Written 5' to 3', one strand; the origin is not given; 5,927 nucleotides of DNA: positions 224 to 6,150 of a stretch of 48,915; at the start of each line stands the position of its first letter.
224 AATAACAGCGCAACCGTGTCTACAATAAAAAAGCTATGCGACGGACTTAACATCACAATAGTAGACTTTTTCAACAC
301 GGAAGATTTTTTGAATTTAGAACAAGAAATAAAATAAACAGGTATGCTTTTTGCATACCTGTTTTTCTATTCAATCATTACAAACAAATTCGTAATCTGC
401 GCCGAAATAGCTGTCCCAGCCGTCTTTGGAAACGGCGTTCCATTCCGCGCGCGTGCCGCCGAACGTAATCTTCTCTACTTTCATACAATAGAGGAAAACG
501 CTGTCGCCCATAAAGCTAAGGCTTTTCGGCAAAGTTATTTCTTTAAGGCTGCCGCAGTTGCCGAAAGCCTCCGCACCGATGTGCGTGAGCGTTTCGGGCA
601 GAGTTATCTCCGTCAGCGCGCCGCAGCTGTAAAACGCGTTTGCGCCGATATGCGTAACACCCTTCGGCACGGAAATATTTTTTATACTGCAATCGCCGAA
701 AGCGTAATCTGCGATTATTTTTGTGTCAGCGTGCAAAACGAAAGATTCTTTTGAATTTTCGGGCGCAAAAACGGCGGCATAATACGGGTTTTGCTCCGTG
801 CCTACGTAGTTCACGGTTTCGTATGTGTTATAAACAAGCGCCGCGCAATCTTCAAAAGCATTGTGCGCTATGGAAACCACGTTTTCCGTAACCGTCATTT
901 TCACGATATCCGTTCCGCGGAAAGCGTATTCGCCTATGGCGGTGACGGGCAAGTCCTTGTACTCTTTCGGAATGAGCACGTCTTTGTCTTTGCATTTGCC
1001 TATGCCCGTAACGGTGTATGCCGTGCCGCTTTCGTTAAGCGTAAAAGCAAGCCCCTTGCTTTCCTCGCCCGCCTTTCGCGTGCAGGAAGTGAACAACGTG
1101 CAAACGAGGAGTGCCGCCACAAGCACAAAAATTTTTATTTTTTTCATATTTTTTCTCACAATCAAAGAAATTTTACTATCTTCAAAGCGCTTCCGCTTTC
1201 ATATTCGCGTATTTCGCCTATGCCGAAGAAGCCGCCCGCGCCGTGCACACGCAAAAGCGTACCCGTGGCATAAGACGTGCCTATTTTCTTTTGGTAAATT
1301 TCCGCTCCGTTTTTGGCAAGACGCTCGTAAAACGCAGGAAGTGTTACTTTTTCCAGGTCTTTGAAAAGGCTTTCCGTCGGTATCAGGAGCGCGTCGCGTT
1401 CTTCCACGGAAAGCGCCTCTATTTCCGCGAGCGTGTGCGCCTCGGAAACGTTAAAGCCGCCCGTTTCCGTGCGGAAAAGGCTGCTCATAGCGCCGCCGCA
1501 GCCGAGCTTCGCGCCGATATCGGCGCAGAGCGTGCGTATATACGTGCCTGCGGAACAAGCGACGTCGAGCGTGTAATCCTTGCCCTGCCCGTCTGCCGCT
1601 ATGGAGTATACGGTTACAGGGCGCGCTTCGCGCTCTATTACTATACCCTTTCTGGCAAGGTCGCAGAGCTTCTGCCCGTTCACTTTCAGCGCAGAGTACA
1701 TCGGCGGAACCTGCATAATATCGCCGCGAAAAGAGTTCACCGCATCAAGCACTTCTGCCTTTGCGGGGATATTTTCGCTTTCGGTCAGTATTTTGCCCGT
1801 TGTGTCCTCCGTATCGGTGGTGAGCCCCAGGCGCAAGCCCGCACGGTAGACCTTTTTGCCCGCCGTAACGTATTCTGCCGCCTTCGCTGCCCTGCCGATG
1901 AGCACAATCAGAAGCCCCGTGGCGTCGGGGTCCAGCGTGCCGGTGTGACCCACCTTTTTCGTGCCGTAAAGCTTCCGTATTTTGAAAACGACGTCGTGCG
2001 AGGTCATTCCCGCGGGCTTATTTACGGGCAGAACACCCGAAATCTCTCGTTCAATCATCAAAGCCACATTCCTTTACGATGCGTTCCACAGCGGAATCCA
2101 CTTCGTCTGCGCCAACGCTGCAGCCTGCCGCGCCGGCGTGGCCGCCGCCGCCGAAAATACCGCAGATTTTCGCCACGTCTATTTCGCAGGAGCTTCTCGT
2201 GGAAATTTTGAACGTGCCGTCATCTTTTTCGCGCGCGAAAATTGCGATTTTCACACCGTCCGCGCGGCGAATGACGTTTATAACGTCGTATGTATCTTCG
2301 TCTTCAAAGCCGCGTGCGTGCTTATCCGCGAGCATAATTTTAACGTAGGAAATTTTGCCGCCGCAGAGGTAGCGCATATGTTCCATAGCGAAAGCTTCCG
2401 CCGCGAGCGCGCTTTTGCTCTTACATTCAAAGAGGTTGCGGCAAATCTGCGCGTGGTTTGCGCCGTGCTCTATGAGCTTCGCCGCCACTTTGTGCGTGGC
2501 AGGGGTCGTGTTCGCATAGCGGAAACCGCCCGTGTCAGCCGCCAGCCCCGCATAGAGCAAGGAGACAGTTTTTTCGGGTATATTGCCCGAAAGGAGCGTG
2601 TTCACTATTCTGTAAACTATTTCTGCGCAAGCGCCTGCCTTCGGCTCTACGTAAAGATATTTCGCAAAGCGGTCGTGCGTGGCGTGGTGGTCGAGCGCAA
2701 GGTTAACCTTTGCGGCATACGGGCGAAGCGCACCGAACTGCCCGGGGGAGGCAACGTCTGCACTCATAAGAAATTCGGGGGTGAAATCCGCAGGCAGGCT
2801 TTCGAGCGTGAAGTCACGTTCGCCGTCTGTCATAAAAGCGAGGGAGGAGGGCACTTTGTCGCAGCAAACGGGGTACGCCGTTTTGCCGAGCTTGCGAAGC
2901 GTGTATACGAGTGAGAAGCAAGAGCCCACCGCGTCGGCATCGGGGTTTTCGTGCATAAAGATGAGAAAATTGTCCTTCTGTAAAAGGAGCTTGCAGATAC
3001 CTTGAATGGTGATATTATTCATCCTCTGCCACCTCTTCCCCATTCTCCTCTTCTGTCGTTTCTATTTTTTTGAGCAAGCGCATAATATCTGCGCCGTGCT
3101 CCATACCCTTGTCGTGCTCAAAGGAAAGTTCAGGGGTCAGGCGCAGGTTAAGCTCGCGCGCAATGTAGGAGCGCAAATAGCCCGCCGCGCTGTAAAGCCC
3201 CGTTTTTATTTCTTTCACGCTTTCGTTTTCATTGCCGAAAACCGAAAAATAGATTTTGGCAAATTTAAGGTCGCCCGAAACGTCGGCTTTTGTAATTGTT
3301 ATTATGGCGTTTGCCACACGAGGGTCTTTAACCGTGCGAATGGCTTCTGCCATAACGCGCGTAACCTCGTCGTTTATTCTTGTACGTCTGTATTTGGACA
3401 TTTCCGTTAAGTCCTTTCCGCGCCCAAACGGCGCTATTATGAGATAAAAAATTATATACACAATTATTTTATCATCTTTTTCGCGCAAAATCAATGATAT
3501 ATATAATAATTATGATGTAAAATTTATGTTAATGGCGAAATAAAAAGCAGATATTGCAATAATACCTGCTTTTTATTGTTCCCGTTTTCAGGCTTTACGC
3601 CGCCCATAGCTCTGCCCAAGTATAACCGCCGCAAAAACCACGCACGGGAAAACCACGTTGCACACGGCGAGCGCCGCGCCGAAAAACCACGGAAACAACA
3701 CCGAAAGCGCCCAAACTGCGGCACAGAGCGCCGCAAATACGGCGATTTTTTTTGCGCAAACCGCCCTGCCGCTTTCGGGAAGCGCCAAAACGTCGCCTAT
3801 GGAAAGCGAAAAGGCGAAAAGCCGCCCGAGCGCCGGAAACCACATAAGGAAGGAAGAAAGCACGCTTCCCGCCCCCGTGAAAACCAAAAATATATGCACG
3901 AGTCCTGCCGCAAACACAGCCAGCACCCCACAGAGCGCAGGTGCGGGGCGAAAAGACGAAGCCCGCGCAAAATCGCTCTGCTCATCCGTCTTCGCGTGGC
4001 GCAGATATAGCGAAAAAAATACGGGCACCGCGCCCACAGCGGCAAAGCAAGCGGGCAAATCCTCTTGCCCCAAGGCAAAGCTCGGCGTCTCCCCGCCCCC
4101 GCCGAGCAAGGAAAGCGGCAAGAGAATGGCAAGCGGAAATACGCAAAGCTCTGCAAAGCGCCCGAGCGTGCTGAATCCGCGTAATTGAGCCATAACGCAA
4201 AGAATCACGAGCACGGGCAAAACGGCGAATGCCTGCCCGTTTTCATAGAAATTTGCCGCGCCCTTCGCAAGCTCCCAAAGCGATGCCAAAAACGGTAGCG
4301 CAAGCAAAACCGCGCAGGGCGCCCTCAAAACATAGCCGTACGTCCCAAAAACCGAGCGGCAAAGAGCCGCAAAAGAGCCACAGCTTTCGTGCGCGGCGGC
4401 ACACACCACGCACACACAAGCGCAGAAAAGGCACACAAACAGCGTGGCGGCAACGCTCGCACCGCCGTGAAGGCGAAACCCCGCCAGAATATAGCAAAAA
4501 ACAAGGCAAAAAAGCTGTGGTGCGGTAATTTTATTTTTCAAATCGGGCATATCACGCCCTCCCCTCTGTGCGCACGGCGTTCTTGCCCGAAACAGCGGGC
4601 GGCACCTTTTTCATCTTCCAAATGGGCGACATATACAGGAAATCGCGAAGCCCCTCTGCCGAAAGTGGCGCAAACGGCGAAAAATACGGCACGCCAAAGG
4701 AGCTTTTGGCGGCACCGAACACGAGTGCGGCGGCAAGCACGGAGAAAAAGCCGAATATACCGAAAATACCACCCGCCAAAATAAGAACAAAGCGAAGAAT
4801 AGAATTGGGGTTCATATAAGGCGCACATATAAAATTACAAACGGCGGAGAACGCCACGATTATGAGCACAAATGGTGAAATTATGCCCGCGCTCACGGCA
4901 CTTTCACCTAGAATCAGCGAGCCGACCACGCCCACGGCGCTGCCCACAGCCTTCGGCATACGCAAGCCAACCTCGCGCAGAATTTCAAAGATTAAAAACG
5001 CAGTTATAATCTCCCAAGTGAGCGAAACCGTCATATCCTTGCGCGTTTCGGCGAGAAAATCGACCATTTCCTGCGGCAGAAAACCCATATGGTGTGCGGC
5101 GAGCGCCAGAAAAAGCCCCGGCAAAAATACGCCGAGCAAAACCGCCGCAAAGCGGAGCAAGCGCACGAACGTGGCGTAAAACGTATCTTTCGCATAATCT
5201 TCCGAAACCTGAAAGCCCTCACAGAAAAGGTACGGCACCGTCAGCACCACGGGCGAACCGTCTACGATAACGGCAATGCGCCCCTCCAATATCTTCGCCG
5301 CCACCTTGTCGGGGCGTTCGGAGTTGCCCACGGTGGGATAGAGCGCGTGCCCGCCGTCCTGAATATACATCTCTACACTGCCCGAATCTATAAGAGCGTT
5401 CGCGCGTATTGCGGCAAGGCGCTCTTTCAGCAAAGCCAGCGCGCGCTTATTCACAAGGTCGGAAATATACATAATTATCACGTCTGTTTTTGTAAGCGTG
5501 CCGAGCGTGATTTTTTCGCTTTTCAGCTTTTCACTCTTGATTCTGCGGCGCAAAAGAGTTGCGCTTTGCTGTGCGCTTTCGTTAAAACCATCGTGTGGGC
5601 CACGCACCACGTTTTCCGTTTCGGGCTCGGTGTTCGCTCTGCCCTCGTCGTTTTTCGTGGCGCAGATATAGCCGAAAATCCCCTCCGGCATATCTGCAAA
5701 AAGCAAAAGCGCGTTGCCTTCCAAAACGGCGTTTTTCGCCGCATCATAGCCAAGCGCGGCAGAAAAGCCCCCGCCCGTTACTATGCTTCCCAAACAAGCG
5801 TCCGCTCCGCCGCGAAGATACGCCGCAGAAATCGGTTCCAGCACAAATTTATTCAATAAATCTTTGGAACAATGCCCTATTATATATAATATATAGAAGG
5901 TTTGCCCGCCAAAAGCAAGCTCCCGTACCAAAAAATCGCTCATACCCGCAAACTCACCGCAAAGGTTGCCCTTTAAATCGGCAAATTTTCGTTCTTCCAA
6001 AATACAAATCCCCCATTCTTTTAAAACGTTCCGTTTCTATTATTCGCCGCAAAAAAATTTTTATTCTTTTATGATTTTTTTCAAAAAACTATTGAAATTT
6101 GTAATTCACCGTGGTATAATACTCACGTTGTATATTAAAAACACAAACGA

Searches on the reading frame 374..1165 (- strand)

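Call 56: search_protein_families(library=pfam, proteins=[window:374-1165:-], max_evalue=0.00001)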
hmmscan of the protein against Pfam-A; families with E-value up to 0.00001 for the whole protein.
window:374-1165:- (264 aa): 1 family
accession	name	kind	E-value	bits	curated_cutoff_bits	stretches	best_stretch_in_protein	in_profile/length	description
PF13306.12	LRR_5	-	1.1e-34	119.5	27.7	1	133-237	8-110/127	BspA type Leucine rich repeat region (6 copies)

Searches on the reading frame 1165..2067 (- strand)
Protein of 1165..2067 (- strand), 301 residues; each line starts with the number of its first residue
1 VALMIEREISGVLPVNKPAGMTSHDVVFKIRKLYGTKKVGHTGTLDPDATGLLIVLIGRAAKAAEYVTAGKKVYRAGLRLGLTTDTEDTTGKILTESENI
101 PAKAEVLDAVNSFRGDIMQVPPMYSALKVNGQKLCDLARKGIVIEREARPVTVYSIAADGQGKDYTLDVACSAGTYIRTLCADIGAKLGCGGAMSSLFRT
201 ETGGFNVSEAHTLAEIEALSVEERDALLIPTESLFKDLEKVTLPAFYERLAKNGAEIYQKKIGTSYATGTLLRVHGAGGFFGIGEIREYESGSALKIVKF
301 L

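Call 56: search_protein_families(library=pfam, proteins=[window:1165-2067:-], max_evalue=0.00001)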
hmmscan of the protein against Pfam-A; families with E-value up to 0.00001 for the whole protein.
window:1165-2067:- (301 aa): 2 families
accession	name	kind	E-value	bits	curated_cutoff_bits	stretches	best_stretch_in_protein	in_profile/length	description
PF01509.24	TruB_N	-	3.8e-50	170.6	27.3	1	31-177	1-149/149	TruB family pseudouridylate synthase (N terminal domain)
PF16198.10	TruB_C_2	-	1.8e-13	50.8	29.3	1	178-235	1-65/66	tRNA pseudouridylate synthase B C-terminal domain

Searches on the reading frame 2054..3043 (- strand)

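Call 56: search_protein_families(library=pfam, proteins=[window:2054-3043:-], max_evalue=0.00001)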
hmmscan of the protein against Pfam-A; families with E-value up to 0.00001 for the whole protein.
window:2054-3043:- (330 aa): 2 families
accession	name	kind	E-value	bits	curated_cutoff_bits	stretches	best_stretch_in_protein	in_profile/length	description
PF01368.27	DHH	-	1.4e-13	51.7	28.1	1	26-166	2-124/125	DHH family, N-terminal domain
PF02272.25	DHHA1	-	2.5e-10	41.2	25.9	1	249-323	16-97/102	DHHA1 domain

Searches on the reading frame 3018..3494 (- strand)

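Call 56: search_protein_families(library=pfam, proteins=[window:3018-3494:-], max_evalue=0.00001)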
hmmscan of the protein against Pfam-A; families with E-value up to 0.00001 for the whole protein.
window:3018-3494:- (159 aa): 1 family
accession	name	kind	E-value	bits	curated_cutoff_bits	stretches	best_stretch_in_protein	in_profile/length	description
PF02033.23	RBFA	-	1.7e-28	99.4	34.7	1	36-141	1-105/105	Ribosome-binding factor A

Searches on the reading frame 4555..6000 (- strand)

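Call 56: search_protein_families(library=pfam, proteins=[window:4555-6000:-], max_evalue=0.00001)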
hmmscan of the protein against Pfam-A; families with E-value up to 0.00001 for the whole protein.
window:4555-6000:- (482 aa): 1 family
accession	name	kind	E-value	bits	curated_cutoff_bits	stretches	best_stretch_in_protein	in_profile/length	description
PF03323.18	GerA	-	2.2e-135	452.3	27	1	16-467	6-464/466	Bacillus/Clostridium GerA spore germination protein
